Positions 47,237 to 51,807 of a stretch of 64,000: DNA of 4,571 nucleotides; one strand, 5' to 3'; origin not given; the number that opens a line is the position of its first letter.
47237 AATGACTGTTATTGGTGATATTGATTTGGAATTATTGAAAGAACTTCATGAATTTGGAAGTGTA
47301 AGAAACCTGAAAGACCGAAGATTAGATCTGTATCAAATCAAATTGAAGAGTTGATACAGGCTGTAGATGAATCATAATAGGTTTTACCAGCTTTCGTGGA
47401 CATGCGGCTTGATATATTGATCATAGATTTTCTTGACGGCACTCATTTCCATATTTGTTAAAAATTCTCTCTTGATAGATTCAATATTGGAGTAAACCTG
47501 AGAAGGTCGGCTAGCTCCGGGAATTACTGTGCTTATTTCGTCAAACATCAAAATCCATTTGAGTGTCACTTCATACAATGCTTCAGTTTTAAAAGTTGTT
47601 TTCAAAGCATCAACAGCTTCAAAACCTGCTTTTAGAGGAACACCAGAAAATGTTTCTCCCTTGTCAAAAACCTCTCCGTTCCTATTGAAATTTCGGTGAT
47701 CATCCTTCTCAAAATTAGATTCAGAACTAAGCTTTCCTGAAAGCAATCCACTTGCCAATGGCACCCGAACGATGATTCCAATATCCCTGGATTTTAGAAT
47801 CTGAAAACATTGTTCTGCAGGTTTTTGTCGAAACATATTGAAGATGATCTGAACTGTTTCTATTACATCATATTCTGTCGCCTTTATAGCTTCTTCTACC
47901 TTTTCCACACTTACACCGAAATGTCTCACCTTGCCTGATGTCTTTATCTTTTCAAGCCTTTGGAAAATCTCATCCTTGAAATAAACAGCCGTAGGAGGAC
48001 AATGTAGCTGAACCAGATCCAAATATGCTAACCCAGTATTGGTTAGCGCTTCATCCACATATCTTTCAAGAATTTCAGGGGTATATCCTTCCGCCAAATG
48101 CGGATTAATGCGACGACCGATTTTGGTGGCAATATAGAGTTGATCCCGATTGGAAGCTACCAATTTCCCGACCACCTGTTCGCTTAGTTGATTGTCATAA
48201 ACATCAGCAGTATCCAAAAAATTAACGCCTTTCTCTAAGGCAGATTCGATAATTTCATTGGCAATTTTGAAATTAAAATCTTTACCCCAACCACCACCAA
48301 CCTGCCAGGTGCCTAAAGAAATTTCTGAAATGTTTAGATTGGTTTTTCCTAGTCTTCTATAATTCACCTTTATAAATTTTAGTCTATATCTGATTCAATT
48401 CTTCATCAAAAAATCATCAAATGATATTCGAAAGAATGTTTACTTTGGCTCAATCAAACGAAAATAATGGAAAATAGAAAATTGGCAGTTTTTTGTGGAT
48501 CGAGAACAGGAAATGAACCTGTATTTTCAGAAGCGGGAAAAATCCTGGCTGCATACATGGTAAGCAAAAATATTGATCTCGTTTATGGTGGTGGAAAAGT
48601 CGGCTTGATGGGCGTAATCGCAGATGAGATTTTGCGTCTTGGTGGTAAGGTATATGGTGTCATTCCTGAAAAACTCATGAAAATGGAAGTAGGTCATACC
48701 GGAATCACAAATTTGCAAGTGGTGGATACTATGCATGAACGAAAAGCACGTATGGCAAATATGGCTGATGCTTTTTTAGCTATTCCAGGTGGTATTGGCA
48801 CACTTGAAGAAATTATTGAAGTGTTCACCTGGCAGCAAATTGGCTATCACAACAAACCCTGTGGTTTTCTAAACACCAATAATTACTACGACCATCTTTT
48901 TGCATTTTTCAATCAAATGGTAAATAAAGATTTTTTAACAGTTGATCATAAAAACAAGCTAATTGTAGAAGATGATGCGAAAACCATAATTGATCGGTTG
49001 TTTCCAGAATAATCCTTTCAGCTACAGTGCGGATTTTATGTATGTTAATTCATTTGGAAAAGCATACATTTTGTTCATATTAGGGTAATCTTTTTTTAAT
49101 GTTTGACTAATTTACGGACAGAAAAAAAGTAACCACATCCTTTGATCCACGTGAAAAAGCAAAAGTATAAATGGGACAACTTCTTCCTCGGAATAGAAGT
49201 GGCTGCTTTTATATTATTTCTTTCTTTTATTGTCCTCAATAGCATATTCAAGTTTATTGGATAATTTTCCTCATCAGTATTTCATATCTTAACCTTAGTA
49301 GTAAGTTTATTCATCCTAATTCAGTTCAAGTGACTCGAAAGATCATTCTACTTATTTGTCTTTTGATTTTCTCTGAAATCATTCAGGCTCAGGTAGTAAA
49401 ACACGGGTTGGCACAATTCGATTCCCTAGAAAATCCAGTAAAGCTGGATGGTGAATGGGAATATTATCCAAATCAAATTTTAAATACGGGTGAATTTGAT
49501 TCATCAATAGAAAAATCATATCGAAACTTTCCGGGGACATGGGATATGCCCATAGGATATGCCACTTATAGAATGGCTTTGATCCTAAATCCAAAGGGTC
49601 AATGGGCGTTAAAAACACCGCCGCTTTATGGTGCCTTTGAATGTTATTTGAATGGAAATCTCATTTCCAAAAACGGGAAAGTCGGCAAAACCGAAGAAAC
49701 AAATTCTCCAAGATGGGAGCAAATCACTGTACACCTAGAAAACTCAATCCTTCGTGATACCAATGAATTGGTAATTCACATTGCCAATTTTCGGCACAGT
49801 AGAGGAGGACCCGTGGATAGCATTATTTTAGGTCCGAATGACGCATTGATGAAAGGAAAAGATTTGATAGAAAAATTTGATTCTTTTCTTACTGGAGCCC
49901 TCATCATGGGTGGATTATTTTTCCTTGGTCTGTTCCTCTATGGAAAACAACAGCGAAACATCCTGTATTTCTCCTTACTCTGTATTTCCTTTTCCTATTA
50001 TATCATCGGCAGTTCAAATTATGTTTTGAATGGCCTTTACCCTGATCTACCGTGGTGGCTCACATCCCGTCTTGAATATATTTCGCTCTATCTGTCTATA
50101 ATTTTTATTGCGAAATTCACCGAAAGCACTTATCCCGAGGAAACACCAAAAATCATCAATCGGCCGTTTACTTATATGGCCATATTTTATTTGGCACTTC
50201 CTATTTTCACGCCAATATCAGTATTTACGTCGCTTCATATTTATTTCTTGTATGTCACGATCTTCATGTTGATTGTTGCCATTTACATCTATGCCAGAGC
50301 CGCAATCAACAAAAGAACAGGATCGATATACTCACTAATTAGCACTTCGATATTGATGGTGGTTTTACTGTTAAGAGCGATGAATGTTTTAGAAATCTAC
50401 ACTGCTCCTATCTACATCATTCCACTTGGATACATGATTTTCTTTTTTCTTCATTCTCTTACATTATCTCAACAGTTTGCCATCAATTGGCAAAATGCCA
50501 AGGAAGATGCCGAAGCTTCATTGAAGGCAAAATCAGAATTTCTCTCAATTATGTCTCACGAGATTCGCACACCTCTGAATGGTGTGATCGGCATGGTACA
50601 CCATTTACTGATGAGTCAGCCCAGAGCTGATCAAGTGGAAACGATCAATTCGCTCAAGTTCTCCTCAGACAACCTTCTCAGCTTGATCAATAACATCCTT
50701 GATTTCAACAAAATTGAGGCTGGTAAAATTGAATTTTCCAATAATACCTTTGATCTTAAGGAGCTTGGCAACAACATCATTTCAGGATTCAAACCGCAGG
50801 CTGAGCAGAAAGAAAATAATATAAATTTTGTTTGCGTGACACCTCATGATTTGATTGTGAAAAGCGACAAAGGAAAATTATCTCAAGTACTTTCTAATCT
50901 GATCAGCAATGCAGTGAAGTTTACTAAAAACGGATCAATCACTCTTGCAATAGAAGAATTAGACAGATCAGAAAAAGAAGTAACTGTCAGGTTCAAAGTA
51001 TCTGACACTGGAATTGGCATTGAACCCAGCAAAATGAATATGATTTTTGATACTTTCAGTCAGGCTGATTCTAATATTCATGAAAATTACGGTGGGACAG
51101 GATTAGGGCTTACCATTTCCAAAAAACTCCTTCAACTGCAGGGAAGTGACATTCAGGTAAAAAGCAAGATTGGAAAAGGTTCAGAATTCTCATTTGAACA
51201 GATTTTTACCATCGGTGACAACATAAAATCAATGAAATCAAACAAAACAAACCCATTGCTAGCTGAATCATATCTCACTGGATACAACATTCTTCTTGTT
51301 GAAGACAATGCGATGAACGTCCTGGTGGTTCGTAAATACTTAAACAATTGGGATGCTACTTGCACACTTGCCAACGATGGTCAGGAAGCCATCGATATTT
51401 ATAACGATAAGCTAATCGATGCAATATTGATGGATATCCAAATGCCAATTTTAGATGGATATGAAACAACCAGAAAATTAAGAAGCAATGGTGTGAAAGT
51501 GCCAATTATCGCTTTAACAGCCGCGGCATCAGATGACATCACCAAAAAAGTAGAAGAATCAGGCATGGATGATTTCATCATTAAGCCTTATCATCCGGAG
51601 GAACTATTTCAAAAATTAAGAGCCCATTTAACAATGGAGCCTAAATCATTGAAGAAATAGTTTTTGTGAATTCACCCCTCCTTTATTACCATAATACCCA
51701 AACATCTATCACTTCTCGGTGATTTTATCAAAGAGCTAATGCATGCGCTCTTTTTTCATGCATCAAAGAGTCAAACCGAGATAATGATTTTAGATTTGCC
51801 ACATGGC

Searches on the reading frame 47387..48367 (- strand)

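Call 76: search_protein_families(library=pfam, proteins=[window:47387-48367:-], max_evalue=0.0001)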
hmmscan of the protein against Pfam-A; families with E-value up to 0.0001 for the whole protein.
window:47387-48367:- (327 aa): 1 family
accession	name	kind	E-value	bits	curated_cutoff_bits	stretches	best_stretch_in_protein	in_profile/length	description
PF00248.27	Aldo_ket_red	-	3.6e-58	197.4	24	1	15-315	1-290/291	Aldo/keto reductase family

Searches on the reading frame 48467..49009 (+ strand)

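Call 76: search_protein_families(library=pfam, proteins=[window:48467-49009:+], max_evalue=0.0001)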
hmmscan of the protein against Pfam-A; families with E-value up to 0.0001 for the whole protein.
window:48467-49009:+ (181 aa): 2 families
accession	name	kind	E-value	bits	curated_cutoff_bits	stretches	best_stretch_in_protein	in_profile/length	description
PF03641.19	Lysine_decarbox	-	9.6e-42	142.7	27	1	48-177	1-130/131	Possible lysine decarboxylase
PF18306.6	LDcluster4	-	3.2e-07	30.5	26.3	1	20-119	17-113/151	SLOG cluster4 family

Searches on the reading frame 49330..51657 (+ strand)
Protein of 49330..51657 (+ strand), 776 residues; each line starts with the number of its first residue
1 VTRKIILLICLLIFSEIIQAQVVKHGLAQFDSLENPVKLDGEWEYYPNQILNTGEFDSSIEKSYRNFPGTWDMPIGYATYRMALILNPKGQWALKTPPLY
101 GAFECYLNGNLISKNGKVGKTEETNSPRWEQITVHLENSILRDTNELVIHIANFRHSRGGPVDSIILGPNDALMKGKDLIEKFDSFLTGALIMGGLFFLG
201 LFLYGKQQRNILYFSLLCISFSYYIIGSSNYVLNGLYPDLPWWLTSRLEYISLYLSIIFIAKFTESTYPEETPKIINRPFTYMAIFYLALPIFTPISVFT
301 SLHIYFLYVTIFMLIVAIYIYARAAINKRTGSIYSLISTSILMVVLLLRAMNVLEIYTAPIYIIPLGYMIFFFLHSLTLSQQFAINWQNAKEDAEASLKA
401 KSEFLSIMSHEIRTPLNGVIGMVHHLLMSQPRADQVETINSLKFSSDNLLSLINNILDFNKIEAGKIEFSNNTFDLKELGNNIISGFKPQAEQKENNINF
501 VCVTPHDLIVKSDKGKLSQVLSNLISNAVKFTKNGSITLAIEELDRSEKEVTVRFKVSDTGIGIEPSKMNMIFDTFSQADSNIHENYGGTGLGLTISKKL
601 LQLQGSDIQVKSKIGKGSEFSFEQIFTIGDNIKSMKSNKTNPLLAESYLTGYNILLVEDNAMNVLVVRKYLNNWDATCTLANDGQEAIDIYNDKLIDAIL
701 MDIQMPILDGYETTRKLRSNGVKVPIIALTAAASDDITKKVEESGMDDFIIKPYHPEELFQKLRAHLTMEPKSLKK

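Call 76: search_protein_families(library=pfam, proteins=[window:49330-51657:+], max_evalue=0.0001)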
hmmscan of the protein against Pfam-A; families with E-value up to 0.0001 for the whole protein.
window:49330-51657:+ (776 aa): 4 families
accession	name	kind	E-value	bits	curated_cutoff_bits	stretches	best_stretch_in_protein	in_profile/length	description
PF00072.30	Response_reg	-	3e-25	89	30.2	1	654-763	1-110/111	Response regulator receiver domain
PF02518.31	HATPase_c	-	4.8e-25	88.6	26.4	1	513-623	2-106/111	Histidine kinase-, DNA gyrase B-, and HSP90-like ATPase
PF07695.17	7TMR-DISM_7TM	-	1.9e-19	70.9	29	1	183-381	4-204/205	7TM diverse intracellular signalling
PF00512.31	HisKA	-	1e-16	61.2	26.9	1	400-465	1-66/66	His Kinase A (phospho-acceptor) domain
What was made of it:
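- Checked: A genuine 7TMR-DISM kinase elsewhere in the window (49330-51660) is detected easily (call 76).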
